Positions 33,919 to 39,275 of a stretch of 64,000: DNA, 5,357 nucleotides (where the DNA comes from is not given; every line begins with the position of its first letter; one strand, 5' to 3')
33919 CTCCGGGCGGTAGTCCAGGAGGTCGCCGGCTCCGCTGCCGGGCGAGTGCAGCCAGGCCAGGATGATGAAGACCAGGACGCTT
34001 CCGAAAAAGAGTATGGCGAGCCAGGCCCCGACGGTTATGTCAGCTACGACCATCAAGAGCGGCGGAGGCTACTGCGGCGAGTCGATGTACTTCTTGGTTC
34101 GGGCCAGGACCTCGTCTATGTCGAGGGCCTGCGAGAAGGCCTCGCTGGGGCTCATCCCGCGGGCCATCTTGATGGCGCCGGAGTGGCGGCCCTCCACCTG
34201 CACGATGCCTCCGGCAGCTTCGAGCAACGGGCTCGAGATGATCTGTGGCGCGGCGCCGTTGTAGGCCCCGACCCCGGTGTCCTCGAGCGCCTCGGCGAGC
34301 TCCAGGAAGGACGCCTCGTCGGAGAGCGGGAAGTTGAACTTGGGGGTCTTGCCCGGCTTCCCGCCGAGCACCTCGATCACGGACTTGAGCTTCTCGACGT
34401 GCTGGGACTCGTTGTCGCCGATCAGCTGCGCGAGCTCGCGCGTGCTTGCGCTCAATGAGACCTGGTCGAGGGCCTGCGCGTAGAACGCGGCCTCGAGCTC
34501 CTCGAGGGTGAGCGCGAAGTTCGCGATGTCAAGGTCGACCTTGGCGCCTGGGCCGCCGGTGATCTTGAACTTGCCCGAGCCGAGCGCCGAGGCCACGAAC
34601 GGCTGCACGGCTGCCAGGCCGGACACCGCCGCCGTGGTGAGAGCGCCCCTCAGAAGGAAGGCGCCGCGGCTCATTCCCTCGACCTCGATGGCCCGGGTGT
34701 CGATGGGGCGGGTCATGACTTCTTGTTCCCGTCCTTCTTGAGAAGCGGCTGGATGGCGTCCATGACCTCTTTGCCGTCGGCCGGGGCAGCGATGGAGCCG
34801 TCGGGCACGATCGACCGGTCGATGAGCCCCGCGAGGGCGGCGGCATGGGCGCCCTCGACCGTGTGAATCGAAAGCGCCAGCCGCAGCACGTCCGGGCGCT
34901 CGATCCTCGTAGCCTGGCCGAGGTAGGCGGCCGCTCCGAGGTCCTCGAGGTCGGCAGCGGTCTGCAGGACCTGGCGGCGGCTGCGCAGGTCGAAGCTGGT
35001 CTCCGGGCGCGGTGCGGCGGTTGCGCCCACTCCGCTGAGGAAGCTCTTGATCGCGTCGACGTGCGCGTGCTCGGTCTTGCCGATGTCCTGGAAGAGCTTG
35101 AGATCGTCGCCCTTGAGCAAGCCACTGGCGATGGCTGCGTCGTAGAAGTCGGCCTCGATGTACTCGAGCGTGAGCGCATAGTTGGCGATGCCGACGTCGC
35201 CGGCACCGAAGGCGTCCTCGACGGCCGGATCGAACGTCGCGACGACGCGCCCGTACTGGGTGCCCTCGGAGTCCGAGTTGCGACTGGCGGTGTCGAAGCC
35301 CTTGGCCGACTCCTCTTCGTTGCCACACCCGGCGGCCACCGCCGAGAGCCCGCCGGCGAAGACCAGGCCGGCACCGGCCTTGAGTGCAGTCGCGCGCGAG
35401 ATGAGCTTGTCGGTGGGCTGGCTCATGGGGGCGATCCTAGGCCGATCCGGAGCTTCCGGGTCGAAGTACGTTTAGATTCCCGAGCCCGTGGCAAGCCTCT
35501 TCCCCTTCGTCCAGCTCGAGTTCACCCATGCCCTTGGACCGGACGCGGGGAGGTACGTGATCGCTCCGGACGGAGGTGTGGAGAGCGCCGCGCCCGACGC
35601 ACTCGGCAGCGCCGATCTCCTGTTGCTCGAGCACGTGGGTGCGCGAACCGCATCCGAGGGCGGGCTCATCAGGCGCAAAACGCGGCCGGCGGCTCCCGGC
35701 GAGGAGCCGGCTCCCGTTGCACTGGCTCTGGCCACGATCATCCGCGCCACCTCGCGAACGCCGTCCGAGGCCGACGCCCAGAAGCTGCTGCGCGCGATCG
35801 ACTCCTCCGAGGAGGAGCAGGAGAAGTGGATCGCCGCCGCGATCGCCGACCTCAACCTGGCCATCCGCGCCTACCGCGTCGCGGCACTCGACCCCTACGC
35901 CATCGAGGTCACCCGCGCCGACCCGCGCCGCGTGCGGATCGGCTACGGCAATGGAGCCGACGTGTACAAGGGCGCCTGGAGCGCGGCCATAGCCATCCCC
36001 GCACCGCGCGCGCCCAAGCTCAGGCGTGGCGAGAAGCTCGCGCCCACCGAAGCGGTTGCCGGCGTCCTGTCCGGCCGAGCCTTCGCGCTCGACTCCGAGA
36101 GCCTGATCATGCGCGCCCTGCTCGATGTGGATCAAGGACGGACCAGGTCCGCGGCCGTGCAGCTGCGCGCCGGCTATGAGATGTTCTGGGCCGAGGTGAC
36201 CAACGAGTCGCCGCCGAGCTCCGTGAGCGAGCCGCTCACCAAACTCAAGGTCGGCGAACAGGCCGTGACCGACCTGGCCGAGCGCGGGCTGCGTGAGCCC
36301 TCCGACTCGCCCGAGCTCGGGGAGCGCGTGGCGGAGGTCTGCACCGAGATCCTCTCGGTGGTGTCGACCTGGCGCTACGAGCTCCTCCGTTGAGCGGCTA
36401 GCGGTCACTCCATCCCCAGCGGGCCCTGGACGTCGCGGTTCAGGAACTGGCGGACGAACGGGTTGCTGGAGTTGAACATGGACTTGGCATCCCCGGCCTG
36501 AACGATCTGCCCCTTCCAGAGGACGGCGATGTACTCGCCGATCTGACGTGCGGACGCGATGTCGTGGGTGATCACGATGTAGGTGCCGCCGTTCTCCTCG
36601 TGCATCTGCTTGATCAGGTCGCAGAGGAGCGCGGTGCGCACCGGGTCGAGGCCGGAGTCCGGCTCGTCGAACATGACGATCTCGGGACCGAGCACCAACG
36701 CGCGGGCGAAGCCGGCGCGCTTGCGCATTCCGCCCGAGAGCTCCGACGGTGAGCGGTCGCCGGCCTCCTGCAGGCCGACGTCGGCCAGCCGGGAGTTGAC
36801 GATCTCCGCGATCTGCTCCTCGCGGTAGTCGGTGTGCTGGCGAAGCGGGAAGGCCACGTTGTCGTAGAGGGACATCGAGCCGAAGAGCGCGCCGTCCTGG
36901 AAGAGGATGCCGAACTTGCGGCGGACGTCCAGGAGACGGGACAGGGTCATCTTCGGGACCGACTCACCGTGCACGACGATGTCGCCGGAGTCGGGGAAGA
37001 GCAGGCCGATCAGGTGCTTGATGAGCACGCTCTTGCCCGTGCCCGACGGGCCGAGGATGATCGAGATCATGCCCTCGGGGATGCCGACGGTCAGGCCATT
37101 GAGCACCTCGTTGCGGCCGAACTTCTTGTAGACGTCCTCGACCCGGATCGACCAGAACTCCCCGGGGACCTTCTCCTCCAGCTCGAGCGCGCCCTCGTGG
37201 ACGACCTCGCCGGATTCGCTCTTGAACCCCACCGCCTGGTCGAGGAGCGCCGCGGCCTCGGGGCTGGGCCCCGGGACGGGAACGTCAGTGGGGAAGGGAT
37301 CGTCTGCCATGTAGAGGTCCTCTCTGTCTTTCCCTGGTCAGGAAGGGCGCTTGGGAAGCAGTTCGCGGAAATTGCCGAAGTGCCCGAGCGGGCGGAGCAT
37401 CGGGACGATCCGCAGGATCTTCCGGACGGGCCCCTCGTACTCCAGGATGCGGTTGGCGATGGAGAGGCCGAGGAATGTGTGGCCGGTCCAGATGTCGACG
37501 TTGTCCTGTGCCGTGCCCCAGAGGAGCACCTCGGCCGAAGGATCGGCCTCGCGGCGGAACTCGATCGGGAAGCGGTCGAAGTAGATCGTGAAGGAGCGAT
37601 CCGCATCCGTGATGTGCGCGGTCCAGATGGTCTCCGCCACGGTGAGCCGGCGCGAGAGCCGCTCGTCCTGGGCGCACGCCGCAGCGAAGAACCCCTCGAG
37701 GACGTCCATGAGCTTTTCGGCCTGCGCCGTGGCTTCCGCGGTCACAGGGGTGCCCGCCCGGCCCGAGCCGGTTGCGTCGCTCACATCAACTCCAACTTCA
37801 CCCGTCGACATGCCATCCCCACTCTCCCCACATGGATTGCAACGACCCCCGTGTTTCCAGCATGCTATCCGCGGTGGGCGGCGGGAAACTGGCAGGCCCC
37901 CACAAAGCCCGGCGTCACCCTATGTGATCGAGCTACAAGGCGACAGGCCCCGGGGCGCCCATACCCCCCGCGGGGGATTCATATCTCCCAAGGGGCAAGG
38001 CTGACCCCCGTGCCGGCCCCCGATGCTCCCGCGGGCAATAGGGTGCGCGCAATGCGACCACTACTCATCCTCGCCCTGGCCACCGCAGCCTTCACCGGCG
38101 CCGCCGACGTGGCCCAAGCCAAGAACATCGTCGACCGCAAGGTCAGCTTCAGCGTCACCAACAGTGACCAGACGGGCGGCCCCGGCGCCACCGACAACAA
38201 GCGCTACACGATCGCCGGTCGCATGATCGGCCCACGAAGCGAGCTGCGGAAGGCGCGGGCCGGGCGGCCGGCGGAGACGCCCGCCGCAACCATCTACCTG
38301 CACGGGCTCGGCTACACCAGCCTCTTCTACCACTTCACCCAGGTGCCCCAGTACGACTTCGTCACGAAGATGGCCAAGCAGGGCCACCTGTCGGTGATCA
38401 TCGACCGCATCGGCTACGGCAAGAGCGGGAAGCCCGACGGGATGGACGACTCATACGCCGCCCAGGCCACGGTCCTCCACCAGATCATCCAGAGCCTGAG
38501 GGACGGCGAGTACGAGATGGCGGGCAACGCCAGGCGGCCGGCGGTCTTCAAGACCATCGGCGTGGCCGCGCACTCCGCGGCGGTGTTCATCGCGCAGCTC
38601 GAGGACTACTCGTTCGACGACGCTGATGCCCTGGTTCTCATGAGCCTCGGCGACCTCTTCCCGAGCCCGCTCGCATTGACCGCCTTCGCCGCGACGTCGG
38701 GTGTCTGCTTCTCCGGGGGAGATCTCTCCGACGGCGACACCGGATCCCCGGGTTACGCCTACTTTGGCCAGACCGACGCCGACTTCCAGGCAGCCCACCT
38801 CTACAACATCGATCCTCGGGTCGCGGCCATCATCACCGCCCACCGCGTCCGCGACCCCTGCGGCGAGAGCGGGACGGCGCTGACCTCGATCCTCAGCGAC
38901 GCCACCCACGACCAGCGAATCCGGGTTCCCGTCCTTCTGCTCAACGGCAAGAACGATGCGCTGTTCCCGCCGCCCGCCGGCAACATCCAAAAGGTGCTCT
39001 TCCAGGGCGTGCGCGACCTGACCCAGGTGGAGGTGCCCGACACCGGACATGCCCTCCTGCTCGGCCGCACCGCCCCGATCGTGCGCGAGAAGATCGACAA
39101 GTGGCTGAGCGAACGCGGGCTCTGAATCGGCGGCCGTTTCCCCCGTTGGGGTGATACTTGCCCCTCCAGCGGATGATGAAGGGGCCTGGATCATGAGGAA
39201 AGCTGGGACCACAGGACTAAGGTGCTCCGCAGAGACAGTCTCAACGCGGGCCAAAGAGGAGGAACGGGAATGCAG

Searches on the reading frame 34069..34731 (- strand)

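Call 3: search_protein_families(library=pfam, proteins=[window:34069-34731:-], max_evalue=0.01)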
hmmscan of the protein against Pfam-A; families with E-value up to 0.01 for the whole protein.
window:34069-34731:- (220 aa): 1 family
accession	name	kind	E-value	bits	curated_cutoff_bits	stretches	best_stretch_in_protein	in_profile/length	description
PF13668.12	Ferritin_2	-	9.9e-38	129.8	24.7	1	66-190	2-135/138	Ferritin-like domain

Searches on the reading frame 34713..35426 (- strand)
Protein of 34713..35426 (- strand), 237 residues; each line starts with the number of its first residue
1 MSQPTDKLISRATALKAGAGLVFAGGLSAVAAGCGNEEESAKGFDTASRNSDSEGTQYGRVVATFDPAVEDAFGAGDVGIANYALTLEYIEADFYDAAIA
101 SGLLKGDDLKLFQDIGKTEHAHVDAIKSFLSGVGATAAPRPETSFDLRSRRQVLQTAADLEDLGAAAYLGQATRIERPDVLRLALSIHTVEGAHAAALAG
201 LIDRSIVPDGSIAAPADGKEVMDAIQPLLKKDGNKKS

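Call 3: search_protein_families(library=pfam, proteins=[window:34713-35426:-], max_evalue=0.01)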
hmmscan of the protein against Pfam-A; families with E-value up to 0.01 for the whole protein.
window:34713-35426:- (237 aa): 1 family
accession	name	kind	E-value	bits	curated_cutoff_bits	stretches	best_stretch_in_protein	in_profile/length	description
PF13668.12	Ferritin_2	-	4.6e-35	121.2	24.7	1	76-202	1-136/138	Ferritin-like domain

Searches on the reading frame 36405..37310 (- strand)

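Call 3: search_protein_families(library=pfam, proteins=[window:36405-37310:-], max_evalue=0.01)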
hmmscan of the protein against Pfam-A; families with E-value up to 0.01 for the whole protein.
window:36405-37310:- (301 aa): 3 families
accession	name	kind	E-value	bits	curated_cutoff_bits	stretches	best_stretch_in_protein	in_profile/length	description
PF00005.33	ABC_tran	-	1.2e-25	91.1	25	1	70-218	1-136/137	ABC transporter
PF13304.12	AAA_21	-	1.3e-10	42.3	27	1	174-250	221-299/304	AAA domain, putative AbiEii toxin, Type IV TA system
PF02463.25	SMC_N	-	0.00021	21.2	40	0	210-263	160-211/220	RecF/RecN/SMC N terminal domain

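Call 4: search_protein_families(library=ncbifam, proteins=[window:36405-37310:-], max_evalue=0.01)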
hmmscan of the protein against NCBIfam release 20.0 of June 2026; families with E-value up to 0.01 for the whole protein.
window:36405-37310:- (301 aa): 192 families (the best 25 are shown)
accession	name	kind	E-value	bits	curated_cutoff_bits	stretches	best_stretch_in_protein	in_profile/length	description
NF008809.0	PRK11831.1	equivalog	4.3e-63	213.1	441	1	56-298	10-252/270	phospholipid ABC transporter ATP-binding protein MlaF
TIGR00968.1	3a0106s01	subfamily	2.5e-48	164.7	342.75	1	55-291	1-232/237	sulfate ABC transporter ATP-binding protein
TIGR01186.1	proV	subfamily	2.1e-46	158.7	326.6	1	63-291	2-231/363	betaine/proline/choline family ABC transporter ATP-binding protein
TIGR03265.1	PhnT2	equivalog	1.2e-45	156.3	457.7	1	55-290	5-235/353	putative 2-aminoethylphosphonate ABC transporter ATP-binding protein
NF040933.2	ABC_arch_GlcV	equivalog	2.7e-44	151.5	450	1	54-282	2-233/357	glucose ABC transporter ATP-binding protein GlcV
NF007027.0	PRK09493.1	equivalog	3.4e-44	151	379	1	55-291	2-237/240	glutamine ABC transporter ATP-binding protein GlnQ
TIGR01187.1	potA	subfamily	5.1e-44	150.7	355.6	1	85-290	1-201/325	polyamine ABC transporter ATP-binding protein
NF040840.2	tungstate_WtpC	equivalog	6.6e-44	150.6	440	1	55-290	2-231/347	tungstate ABC transporter ATP-binding protein WtpC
TIGR00972.1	3a0107s01c2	equivalog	1.1e-43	149.4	343.2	1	55-282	2-234/248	phosphate ABC transporter ATP-binding protein PstB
TIGR04521.1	ECF_ATPase_2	equivalog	2.1e-43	148.4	330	1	66-283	17-237/279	energy-coupling factor transporter ATPase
NF043075.1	MMSYN1_0197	equivalog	8.7e-43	146.6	550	1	55-290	3-233/341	spermidine/putrescine ABC transporter ATP-binding protein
NF008105.0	PRK10851.1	equivalog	1e-42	146.1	502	1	54-290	2-237/362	sulfate/thiosulfate ABC transporter ATP-binding protein CysA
NF008513.0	PRK11432.1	equivalog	3.3e-41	141.4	496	1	56-289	8-236/351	ferric ABC transporter ATP-binding protein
TIGR02769.1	nickel_nikE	equivalog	4.5e-41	141.1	332.55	1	59-290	16-250/265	nickel import ATP-binding protein NikE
TIGR02673.1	FtsE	equivalog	4.7e-41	140.8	264.85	1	55-264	2-210/214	cell division ATP-binding protein FtsE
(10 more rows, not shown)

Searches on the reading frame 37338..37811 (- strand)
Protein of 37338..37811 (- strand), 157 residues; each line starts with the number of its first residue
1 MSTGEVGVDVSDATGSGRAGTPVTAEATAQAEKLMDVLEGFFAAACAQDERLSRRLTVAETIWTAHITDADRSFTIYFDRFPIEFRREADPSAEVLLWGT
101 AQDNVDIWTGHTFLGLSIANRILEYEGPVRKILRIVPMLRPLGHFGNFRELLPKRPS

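Call 3: search_protein_families(library=pfam, proteins=[window:37338-37811:-], max_evalue=0.01)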
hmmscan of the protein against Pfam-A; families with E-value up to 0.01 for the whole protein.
window:37338-37811:- (157 aa): 0 families

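Call 4: search_protein_families(library=ncbifam, proteins=[window:37338-37811:-], max_evalue=0.01)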
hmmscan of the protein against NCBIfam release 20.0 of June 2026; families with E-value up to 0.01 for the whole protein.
window:37338-37811:- (157 aa): 0 families

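Call 24: search_protein_families(library=pfam, proteins=[window:37338-37811:-], max_evalue=10)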
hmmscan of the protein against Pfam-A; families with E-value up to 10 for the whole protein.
window:37338-37811:- (157 aa): 0 families

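Call 60: search_solved_structures(query=window:37338-37811:-, max_evalue=10)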
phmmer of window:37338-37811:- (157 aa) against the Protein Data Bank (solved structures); distinct sequences matched with E-value up to 10: 11.
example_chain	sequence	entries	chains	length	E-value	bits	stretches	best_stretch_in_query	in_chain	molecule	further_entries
21no_B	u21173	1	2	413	0.2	15.1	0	61-139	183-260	Cytochrome P-450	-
9ifd_A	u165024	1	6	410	0.36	14.3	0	61-139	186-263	Cytochrome P-450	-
7q89_A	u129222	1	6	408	0.44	14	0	62-139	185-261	Cytochrome P-450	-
7q6r_A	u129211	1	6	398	0.46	13.9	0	62-139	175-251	Cytochrome P-450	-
8qyi_A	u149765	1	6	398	0.46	13.9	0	62-139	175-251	Cytochrome P-450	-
4xe3_A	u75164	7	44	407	0.49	13.8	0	62-139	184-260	Cytochrome P-450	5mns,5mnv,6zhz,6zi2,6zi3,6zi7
8qrd_A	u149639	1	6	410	0.49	13.8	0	62-139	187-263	Cytochrome P-450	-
21gu_B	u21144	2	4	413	0.51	13.8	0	62-139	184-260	Cytochrome P-450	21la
9ibm_A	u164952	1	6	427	0.55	13.7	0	62-139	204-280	Cytochrome P-450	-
7q6x_A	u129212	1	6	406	1.3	12.5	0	61-139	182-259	Cytochrome P-450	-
6nru_A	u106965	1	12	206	1.3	12.4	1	8-68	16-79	CobC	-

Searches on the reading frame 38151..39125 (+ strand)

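Call 3: search_protein_families(library=pfam, proteins=[window:38151-39125:+], max_evalue=0.01)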
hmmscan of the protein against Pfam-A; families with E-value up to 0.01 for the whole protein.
window:38151-39125:+ (324 aa): 3 families
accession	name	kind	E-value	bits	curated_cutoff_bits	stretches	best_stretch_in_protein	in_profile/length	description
PF12697.13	Abhydrolase_6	-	9.8e-10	39.9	26.3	1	49-304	3-208/217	Alpha/beta hydrolase family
PF12146.15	Hydrolase_4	-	2.7e-05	24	27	0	45-115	5-68/239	Serine aminopeptidase, S33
PF00561.26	Abhydrolase_1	-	8.1e-05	22.8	25.8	0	207-304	138-242/245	alpha/beta hydrolase fold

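Call 4: search_protein_families(library=ncbifam, proteins=[window:38151-39125:+], max_evalue=0.01)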
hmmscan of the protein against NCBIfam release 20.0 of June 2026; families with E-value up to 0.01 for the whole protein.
window:38151-39125:+ (324 aa): 3 families
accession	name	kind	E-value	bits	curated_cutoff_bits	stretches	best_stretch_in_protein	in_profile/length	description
NF045632.1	hydroxlase_HsaD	equivalog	0.00058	18.9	400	1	47-127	37-112/290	4,5:9,10-diseco-3-hydroxy-5,9,17-trioxoandrosta-1(10),2-diene-4-oate hydrolase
NF002043.0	PRK00870.1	subfamily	0.0013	18.2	265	1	70-116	65-112/302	haloalkane dehalogenase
TIGR03695.1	menH_SHCHC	equivalog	0.0056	16.1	208.55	0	254-307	191-240/252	2-succinyl-6-hydroxy-2,4-cyclohexadiene-1-carboxylate synthase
